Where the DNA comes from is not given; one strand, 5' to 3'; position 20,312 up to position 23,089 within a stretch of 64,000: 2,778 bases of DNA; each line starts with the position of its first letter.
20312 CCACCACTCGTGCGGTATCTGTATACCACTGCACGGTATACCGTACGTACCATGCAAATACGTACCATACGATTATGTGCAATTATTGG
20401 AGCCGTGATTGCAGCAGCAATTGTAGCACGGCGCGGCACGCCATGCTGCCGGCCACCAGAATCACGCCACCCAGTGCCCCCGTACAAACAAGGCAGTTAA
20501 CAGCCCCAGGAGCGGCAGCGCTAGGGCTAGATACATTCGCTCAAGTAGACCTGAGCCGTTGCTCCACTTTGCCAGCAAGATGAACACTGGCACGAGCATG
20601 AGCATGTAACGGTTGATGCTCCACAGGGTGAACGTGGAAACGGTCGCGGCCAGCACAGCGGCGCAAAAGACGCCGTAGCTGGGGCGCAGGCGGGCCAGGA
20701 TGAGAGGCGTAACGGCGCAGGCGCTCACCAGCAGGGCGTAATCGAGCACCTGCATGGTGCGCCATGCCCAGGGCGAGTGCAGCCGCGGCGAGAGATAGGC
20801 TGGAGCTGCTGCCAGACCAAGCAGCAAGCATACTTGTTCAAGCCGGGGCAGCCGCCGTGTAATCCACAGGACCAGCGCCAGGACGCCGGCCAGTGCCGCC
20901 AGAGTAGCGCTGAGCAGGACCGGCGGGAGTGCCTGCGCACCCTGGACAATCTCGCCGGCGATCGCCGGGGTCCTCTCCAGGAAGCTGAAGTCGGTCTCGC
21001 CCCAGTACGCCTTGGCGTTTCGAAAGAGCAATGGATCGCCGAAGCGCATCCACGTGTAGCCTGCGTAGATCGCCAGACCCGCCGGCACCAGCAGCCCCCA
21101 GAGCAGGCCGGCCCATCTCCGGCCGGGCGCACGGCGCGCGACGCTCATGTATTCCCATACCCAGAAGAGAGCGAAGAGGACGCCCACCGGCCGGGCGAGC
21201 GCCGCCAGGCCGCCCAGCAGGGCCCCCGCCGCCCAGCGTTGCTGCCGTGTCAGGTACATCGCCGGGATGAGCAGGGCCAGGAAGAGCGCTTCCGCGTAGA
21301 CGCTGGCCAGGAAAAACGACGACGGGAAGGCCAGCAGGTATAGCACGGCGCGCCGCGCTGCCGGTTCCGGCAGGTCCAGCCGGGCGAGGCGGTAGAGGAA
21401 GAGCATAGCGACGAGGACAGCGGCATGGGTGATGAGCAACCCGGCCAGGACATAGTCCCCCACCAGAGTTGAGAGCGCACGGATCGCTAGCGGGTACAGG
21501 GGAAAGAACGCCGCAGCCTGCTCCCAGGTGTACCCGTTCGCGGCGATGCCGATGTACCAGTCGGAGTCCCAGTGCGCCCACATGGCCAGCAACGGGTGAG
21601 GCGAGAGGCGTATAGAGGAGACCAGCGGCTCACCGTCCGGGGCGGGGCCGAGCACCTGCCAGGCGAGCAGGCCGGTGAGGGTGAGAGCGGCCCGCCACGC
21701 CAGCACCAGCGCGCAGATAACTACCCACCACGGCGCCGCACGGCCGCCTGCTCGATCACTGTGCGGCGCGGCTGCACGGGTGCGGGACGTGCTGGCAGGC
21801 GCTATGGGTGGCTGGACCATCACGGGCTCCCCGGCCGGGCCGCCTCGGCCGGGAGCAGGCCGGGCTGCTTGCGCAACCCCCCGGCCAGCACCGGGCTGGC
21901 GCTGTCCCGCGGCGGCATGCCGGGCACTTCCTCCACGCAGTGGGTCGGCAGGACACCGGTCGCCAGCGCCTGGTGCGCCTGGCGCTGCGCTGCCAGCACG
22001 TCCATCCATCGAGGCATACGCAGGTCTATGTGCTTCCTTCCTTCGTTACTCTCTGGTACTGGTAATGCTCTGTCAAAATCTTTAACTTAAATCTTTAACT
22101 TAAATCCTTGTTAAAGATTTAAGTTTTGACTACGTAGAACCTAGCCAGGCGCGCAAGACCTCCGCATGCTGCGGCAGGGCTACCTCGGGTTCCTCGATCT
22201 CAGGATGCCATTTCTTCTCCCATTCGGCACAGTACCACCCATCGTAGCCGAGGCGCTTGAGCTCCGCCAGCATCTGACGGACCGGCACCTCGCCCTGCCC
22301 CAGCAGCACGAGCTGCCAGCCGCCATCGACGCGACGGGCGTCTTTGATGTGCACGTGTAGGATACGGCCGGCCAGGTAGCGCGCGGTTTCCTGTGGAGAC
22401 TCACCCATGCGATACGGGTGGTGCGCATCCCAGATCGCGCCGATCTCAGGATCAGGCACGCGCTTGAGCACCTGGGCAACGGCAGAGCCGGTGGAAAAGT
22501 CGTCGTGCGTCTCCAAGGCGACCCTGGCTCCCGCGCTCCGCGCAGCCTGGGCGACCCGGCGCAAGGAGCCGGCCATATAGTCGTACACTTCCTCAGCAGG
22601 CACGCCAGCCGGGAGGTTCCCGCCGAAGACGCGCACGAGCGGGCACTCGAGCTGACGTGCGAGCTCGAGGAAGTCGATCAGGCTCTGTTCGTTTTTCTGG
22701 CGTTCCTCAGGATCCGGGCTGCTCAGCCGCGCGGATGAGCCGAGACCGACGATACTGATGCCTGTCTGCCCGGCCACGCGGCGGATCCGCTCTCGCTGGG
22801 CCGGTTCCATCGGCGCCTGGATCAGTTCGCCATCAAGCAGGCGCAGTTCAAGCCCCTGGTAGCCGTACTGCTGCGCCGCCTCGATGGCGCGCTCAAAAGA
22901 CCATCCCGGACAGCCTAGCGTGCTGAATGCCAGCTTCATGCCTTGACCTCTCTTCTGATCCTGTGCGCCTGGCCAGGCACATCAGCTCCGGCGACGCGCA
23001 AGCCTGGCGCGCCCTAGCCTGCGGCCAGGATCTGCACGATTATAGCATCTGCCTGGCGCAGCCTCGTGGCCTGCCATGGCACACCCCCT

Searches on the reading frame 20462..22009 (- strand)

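Call 45: search_protein_families(library=pfam, proteins=[window:20462-22009:-], max_evalue=0.001)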
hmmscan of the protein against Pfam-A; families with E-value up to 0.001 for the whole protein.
window:20462-22009:- (515 aa): 1 family
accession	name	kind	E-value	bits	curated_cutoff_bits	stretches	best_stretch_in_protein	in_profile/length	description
PF04188.19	Mannosyl_trans2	-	7.8e-13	49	22.4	1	142-285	56-211/443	Mannosyltransferase (PIG-V)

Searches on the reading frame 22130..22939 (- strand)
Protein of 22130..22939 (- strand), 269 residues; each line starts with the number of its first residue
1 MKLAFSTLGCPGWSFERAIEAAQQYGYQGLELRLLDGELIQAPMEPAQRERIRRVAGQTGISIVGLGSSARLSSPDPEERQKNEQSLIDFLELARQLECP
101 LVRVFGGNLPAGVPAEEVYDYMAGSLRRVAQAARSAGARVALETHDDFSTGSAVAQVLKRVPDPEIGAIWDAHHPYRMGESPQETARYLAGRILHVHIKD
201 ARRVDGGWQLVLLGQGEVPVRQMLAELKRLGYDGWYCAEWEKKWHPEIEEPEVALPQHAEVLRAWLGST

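Call 45: search_protein_families(library=pfam, proteins=[window:22130-22939:-], max_evalue=0.001)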
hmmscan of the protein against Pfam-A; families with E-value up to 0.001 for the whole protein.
window:22130-22939:- (269 aa): 1 family
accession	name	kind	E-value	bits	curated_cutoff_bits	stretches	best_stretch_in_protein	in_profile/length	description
PF01261.30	AP_endonuc_2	-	8.9e-42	143.9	31.1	1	19-264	1-248/249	Xylose isomerase-like TIM barrel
